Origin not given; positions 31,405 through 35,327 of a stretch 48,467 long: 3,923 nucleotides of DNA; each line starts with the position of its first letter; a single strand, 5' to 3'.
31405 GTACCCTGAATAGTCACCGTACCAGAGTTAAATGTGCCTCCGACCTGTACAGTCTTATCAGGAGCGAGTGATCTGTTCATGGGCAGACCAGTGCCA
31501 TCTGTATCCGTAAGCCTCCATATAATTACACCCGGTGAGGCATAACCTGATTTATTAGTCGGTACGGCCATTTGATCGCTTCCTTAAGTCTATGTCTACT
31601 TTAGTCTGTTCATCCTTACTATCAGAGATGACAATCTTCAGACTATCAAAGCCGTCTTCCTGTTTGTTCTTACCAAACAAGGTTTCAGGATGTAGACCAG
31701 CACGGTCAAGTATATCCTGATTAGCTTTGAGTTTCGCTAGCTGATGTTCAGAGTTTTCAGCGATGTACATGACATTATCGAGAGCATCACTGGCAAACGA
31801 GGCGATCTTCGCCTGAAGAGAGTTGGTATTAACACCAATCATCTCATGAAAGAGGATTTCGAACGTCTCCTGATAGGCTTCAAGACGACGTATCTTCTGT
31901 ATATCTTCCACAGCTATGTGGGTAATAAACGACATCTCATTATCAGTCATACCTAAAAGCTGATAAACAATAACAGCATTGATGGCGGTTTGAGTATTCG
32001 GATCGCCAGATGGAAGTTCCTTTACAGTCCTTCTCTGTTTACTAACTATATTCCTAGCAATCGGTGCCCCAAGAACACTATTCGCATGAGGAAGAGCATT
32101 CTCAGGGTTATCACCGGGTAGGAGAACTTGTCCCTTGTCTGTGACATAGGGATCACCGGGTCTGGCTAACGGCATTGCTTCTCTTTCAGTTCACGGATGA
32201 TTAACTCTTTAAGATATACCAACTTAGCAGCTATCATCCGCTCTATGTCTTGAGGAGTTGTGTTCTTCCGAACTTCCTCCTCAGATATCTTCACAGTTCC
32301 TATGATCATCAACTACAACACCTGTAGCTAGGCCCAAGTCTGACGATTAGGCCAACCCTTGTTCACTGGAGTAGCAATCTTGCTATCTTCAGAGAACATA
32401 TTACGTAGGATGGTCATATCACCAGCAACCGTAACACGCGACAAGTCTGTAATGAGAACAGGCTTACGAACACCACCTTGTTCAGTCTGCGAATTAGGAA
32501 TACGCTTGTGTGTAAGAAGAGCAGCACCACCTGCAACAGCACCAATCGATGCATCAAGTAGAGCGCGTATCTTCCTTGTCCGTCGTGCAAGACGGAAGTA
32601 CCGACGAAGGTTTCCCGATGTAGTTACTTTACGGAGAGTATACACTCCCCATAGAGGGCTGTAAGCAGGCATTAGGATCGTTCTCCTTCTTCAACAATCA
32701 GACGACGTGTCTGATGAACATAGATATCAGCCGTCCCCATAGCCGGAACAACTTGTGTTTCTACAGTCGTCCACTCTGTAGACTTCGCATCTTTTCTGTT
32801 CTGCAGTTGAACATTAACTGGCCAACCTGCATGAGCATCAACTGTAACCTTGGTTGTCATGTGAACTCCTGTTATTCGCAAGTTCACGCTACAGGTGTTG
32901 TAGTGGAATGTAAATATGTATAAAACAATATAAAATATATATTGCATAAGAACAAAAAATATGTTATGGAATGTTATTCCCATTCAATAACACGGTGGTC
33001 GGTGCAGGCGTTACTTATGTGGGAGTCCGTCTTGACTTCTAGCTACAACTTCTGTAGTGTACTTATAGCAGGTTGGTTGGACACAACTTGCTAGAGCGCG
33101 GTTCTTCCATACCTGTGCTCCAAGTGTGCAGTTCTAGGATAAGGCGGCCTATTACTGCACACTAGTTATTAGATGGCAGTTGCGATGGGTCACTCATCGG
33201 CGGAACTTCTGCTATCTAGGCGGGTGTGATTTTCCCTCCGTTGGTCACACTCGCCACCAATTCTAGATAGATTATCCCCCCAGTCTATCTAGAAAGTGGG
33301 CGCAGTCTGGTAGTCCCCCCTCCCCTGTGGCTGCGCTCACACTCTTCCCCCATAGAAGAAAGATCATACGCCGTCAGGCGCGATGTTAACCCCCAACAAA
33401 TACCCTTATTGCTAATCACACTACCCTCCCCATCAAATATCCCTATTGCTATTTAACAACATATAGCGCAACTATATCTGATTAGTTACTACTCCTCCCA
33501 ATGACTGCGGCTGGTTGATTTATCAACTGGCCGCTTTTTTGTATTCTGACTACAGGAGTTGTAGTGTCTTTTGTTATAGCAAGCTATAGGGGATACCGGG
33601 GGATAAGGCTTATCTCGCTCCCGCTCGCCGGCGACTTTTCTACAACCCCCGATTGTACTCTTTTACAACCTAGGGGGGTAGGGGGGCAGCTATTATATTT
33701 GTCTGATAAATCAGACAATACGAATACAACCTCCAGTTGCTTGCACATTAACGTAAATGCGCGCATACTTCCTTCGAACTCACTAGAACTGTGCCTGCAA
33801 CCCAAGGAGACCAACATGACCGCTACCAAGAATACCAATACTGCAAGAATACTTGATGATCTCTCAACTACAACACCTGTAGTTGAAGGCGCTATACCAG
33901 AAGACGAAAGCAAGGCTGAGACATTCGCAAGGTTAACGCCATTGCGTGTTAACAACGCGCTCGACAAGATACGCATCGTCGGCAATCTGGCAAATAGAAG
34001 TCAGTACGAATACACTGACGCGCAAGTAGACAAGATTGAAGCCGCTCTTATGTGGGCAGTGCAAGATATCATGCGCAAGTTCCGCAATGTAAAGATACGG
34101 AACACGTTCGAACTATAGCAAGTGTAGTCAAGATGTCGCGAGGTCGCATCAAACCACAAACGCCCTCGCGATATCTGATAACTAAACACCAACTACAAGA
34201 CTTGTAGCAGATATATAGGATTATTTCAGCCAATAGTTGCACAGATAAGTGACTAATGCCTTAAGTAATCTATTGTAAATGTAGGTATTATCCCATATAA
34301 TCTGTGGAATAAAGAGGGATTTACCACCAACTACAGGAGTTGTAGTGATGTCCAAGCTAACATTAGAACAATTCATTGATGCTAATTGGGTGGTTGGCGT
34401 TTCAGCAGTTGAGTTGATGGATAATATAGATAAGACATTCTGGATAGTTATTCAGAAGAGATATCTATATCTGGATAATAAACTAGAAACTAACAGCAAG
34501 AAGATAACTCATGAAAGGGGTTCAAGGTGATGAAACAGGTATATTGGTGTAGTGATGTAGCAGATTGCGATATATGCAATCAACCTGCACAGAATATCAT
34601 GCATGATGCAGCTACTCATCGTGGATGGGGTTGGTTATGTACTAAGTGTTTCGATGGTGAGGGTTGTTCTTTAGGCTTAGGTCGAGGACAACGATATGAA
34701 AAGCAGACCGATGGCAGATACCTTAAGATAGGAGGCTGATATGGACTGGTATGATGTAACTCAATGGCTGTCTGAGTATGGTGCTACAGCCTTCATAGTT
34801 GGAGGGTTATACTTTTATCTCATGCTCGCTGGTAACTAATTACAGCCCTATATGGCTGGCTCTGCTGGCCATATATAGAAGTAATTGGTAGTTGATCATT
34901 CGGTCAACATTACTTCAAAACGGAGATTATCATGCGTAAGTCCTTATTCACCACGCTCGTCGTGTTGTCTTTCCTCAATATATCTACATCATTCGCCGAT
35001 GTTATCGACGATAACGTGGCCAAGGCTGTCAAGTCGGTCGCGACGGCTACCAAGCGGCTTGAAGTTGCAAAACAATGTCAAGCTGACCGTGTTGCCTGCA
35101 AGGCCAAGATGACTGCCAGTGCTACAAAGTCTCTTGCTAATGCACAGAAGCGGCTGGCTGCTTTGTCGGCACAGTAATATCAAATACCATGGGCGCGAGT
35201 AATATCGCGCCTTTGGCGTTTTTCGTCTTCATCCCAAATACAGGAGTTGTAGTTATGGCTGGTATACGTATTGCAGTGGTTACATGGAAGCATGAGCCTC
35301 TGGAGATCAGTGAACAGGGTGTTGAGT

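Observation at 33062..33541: Candidate novel structured RNA of about 480 nt with C-rich anti-SD-like loops and its own terminator, in the divergent control region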

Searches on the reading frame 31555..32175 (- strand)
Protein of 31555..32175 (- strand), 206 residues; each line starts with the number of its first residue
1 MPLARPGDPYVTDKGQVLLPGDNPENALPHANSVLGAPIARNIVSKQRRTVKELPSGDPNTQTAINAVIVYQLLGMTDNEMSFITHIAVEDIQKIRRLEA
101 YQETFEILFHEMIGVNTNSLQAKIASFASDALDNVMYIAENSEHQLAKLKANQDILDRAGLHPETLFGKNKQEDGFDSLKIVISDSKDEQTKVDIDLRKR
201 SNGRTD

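Call 13: search_protein_families(library=phrogs, proteins=[window:31555-32175:-], max_evalue=0.001)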
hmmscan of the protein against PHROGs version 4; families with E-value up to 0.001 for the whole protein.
window:31555-32175:- (206 aa): 1 family
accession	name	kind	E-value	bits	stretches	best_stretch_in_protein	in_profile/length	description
phrog_2538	-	head and packaging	4.7e-07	31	1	62-192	8-119/129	terminase small subunit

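Call 16: find_related_loci(query=window:31555-32175:-, collection=viral_contigs, flank=6000)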
Query window:31555-32175:- (206 aa) in viral_contigs; peptide patterns used: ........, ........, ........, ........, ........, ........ (x = any residue, [..] = any of these).
6 stretches matched a pattern, but none encodes a relative of the query by tblastn (E <= 1e-3).

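Call 19: find_encoding_contigs(protein=window:31555-32175:-, flank=4000, max_places=10)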
Protein window:31555-32175:- (206 aa): 4 contigs read that carry it; 3 places shown.
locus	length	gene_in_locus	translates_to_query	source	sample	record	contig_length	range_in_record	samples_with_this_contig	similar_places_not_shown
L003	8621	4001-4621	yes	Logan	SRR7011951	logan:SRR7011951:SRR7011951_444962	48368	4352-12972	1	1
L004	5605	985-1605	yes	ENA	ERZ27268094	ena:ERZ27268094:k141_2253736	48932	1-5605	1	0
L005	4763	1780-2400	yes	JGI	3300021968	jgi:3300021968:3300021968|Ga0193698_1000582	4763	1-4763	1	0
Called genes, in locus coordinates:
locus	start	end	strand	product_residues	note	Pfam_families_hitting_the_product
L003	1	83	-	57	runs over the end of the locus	-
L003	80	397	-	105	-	-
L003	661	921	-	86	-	-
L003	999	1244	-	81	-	-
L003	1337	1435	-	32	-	-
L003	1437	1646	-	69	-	-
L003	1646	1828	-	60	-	-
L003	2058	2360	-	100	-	-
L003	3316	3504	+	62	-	-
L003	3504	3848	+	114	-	-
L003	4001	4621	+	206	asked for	-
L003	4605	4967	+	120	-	-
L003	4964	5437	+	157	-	-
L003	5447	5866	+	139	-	-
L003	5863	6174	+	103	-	-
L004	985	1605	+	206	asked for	-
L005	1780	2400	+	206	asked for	-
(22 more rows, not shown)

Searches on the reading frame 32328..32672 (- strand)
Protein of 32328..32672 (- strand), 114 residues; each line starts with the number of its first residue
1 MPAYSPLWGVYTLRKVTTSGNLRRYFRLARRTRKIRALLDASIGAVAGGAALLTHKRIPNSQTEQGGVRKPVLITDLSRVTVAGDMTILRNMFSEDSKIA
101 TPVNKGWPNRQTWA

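Call 13: search_protein_families(library=phrogs, proteins=[window:32328-32672:-], max_evalue=0.001)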
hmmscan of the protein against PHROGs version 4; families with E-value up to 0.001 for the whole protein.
window:32328-32672:- (114 aa): 0 families

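Call 33: find_homologous_proteins(query=window:32328-32672:-, max_evalue=0.001)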
Query window:32328-32672:- (114 aa): 9 proteins with E <= 0.001 among 28 candidates.
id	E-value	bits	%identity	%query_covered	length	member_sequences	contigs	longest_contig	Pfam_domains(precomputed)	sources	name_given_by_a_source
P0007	8.2e-69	247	100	100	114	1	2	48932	-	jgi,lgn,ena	-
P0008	6.9e-46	173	72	100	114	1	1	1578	-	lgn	-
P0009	1.1e-45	172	71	100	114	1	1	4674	-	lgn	-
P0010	9.1e-45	169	69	100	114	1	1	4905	-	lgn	-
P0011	5.7e-33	131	64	90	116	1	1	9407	-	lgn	-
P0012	1.5e-26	111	52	100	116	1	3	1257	-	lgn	-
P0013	1.4e-22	98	52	94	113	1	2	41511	-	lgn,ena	-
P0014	4.3e-18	84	52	89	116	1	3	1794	-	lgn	-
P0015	1.3e-17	82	48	96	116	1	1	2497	-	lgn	-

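Call 34: find_encoding_contigs(protein=P0013, flank=5000)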
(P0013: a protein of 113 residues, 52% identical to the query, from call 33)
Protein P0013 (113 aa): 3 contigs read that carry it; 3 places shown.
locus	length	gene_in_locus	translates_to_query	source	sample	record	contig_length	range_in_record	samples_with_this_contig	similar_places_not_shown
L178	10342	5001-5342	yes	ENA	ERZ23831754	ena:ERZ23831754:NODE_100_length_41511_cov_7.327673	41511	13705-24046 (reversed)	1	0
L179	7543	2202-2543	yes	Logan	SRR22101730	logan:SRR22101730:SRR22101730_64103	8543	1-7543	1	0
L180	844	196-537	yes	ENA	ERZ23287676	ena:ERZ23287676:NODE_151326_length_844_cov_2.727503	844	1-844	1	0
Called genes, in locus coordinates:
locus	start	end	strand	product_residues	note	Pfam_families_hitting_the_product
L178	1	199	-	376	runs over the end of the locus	-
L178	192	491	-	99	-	-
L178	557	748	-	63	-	-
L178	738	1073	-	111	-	-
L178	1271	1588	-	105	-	-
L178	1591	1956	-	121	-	-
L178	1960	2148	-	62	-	-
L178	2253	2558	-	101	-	-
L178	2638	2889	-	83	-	-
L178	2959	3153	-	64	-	-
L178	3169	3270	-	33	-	-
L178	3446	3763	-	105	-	-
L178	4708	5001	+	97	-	-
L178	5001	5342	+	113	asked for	-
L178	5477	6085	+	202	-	-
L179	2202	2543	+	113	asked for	-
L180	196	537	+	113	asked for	-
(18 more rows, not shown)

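Call 35: find_encoding_contigs(protein=P0010, flank=5000)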
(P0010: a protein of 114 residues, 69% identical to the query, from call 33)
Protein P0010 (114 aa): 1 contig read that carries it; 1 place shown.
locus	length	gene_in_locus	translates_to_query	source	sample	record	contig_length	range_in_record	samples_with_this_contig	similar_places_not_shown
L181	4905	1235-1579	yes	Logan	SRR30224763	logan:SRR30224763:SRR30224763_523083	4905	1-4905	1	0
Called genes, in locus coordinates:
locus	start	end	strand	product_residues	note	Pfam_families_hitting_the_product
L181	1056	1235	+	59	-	-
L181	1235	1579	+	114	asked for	-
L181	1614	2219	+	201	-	-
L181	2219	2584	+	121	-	-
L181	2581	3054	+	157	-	-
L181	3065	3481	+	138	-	-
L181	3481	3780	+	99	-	-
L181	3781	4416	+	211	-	-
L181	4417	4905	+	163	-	?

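Call 36: find_encoding_contigs(protein=P0015, flank=5000)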
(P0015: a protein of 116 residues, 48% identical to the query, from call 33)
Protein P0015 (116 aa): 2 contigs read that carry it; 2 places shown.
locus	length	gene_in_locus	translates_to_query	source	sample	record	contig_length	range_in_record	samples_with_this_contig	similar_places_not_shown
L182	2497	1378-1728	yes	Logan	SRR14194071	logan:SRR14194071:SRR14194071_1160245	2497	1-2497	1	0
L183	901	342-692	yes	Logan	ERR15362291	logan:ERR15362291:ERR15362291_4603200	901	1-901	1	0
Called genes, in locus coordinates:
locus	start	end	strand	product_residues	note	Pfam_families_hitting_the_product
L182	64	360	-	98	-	-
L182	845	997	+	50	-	-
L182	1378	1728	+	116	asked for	-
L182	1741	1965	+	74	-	-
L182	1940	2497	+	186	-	?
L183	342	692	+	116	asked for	-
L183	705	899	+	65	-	?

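Call 49: find_encoding_contigs(protein=P0008, flank=3000)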
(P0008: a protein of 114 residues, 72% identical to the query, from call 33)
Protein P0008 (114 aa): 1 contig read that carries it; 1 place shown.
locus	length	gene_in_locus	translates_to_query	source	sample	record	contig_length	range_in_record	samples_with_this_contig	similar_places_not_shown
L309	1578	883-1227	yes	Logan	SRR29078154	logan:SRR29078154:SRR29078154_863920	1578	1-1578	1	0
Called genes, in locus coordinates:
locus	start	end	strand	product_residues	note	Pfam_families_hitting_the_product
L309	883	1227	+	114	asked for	-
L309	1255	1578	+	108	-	?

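Call 50: find_related_loci(query=A2, collection=viral_contigs, flank=4000)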
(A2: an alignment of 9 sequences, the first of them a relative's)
Query A2 (114 aa) in viral_contigs; peptide patterns used: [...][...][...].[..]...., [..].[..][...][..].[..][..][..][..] (x = any residue, [..] = any of these).
27 stretches matched a pattern, but none encodes a relative of the query by tblastn (E <= 1e-3).

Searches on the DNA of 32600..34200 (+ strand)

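Call 4: search_dna_similar(query=window:32600-34200:+, collection=phages, mode=near, max_rows=30)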
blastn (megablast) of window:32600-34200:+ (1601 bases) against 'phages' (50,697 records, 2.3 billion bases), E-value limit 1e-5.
No match.

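Call 5: search_rna_families(source=window, start=32800, end=33900, threshold=evalue, max_evalue=10)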
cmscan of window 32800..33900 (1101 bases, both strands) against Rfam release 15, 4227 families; matches with E-value up to 10: 4.
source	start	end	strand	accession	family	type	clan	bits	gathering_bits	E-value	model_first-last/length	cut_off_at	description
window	33435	33540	+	RF00111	SdsR_RyeB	Gene; sRNA;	CL00105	16.2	38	7.5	1-100/100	no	SdsR_RyeB RNA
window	33476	33547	+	RF00519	suhB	Gene; sRNA;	CL00108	16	41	2.2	1-77/77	no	Makes More Granules Regulator RNA (mmgR)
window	33481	33564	-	RF01929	bxd_1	Gene; lncRNA;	-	14.9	75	1.6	1-86/86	no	Bithoraxoid conserved region 1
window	33250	33365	-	RF02175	SMAD5-AS1_3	Gene; lncRNA;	-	13.1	60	3.8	1-125/125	no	SMAD5 antisense RNA 1 conserved region 3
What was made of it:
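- On Any Rfam 15 family: Over 32800-33900 at E up to 10 there are four chance-level hits (SdsR, suhB, bxd, SMAD5-AS), all far below gathering (call 5).
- On 6C RNA (C-rich-loop sRNA): No 6C hit at E up to 10 (call 5).
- On RsaE/RoxS: No hit at E up to 10 (call 5).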

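Call 14: search_dna_similar(query=window:32860-33820:+, collection=phages, mode=distant, max_rows=30, max_evalue=0.01)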
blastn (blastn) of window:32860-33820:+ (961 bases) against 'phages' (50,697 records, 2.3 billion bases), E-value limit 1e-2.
No match.
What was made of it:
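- Tried and rejected: DNA similarity to 50,697 isolated phage genomes, near and distant modes: no match (calls 4, 14).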

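Call 72: search_rna_families(sources=[L006, L008, L181, L182, L309, L178, L185], threshold=gathering)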
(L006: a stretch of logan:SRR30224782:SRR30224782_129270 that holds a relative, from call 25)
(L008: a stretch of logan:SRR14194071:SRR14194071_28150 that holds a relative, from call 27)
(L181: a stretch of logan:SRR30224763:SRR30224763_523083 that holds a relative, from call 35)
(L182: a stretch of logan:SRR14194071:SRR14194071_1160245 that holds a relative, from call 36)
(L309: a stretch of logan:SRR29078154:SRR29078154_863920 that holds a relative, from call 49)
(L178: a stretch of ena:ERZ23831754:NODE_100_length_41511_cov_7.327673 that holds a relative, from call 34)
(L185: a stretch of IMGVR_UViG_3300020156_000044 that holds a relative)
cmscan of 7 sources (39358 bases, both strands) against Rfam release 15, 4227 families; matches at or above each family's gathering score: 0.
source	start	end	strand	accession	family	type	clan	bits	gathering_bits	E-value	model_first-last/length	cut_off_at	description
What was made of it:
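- On Any Rfam 15 family: Seven related loci give none (call 72).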

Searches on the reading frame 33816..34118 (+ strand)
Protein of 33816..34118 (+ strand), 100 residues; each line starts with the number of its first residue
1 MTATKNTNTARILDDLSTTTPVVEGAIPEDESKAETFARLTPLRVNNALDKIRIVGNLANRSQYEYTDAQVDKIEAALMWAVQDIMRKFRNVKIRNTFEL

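Call 13: search_protein_families(library=phrogs, proteins=[window:33816-34118:+], max_evalue=0.001)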
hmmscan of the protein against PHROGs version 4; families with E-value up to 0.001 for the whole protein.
window:33816-34118:+ (100 aa): 0 families

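Call 17: find_related_loci(query=window:33816-34118:+, collection=viral_contigs, flank=6000)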
Query window:33816-34118:+ (100 aa) in viral_contigs; peptide patterns used: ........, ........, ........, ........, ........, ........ (x = any residue, [..] = any of these).
20 stretches matched a pattern, but none encodes a relative of the query by tblastn (E <= 1e-3).
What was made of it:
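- Tried and rejected: Protein-seeded searches of IMG/VR with the small terminase, the first early protein and a 9-sequence alignment of the 114-aa protein: nothing (calls 16, 17, 50).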

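Call 18: find_encoding_contigs(protein=window:33816-34118:+, flank=3000, max_places=10)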
Protein window:33816-34118:+ (100 aa): 3 contigs read that carry it; 2 places shown.
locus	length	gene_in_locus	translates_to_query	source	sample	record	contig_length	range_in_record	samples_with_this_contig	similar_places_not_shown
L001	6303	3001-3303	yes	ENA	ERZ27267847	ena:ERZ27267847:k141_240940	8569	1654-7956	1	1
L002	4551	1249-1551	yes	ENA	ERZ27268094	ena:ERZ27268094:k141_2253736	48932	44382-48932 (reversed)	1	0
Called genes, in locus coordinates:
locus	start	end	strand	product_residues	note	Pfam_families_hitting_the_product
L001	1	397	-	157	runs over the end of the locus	-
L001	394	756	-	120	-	-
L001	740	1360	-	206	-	-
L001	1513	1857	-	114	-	-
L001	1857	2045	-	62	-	-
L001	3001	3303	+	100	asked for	-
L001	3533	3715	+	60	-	-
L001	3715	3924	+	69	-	-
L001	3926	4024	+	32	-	-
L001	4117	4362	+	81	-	-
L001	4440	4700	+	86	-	-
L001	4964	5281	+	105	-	-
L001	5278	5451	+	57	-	-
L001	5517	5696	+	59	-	-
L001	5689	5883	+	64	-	-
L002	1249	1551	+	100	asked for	-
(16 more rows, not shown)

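Call 24: find_homologous_proteins(query=window:33816-34118:+, max_evalue=0.001)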
Query window:33816-34118:+ (100 aa): 6 proteins with E <= 0.001 among 8 candidates.
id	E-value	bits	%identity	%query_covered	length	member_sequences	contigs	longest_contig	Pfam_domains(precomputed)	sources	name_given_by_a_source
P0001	3.9e-57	207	100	100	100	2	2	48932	-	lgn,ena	-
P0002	3.1e-33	131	71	91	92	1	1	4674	-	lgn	-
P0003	1.2e-31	126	68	93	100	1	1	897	-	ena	-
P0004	7.2e-29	117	70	91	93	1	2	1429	-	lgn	-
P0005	1.2e-28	116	65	91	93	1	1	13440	-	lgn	-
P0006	3.9e-27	112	67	100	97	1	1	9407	-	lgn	-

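Call 25: find_encoding_contigs(protein=P0002, flank=5000)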
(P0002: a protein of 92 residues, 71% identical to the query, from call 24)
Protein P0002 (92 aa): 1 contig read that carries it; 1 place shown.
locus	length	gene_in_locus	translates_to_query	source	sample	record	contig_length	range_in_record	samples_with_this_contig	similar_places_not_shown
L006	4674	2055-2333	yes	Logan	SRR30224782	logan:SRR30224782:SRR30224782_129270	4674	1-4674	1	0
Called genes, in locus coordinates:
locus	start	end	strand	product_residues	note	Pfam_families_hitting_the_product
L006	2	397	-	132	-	?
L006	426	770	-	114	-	-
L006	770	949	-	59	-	-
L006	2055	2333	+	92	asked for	-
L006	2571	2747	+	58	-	-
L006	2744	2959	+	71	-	-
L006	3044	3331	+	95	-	-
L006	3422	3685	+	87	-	-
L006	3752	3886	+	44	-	-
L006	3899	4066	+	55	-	-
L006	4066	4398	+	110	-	-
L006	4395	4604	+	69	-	-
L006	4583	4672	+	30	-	?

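Call 26: find_encoding_contigs(protein=P0005, flank=5000)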
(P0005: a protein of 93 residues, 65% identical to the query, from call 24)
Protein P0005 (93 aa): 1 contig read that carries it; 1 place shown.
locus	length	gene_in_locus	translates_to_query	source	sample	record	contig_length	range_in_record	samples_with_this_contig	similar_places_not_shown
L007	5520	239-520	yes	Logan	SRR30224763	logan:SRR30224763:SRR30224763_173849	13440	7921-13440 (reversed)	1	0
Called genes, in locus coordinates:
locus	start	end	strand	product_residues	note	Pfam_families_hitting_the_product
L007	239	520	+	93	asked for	-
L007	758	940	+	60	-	-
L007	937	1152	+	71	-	-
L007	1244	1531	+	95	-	-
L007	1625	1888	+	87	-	-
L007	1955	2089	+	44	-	-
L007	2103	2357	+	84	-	-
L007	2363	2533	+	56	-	-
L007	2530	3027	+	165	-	-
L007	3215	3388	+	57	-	-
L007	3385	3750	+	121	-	-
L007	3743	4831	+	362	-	-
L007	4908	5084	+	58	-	-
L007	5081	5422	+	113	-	-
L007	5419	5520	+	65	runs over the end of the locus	-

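Call 27: find_encoding_contigs(protein=P0006, flank=5000)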
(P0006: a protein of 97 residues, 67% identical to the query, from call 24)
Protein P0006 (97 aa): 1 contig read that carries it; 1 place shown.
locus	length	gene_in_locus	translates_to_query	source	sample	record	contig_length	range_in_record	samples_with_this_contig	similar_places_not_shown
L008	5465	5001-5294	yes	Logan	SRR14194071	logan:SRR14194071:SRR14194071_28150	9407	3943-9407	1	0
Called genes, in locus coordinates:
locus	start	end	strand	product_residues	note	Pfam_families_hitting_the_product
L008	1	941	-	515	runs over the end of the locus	PF04466:Terminase_3 (faint), PF03237:Terminase_6N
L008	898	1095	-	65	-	-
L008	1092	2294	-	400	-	-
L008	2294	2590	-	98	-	-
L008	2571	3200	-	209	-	-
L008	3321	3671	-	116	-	-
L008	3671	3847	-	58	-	-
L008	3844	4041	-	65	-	-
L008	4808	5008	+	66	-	-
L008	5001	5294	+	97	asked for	-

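Call 28: find_encoding_contigs(protein=P0004, flank=5000)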
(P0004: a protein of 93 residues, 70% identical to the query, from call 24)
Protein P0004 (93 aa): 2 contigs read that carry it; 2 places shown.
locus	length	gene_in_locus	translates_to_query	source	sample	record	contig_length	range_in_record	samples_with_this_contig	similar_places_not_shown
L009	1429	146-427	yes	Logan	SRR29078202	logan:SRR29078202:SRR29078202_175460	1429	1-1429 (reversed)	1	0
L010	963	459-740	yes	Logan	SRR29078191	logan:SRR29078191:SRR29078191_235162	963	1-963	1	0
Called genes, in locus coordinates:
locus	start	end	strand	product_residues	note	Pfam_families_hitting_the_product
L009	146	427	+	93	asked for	-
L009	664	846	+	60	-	-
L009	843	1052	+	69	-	-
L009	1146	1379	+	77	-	-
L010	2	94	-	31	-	?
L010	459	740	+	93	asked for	-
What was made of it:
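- Tried and rejected: The relatives that mattered came from exact-protein look-ups in ENA and Logan assemblies (calls 18, 19, 24-28, 33-36, 49).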

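Call 70: search_protein_families(library=pfam, proteins=[window:33816-34118:+], max_evalue=0.1)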
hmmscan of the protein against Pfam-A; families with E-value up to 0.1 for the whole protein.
window:33816-34118:+ (100 aa): 0 families

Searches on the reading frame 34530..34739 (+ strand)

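Call 70: search_protein_families(library=pfam, proteins=[window:34530-34739:+], max_evalue=0.1)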
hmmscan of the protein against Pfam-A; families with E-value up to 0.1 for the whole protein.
window:34530-34739:+ (69 aa): 4 families
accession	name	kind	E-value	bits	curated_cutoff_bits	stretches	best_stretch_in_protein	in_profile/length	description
PF24734.1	DUF7685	-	0.0042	17.4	27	1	13-44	2-35/43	Domain of unknown function (DUF7685)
PF14471.11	DUF4428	-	0.029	14.7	27.8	1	12-41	1-27/51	Domain of unknown function (DUF4428)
PF02945.21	Endonuclease_7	-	0.042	14.2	23.6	1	11-45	24-64/82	Recombination endonuclease VII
PF23550.1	zf_Tbcl_Rhp7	-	0.095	12.7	27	0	30-40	24-33/39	DNA repair protein rhp7 treble clef domain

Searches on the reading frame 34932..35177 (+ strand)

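Call 70: search_protein_families(library=pfam, proteins=[window:34932-35177:+], max_evalue=0.1)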
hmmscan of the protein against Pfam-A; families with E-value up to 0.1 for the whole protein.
window:34932-35177:+ (81 aa): 3 families
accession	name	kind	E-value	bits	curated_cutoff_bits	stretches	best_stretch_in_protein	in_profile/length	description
PF10938.13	YfdX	-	0.037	14.5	26.6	0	53-80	9-36/149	YfdX protein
PF04048.20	Sec8_N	-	0.073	13.4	26.8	1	17-80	52-114/142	Exocyst complex component Sec8 N-terminal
PF05739.25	SNARE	-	0.082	13.4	26.8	1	23-56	4-37/53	SNARE domain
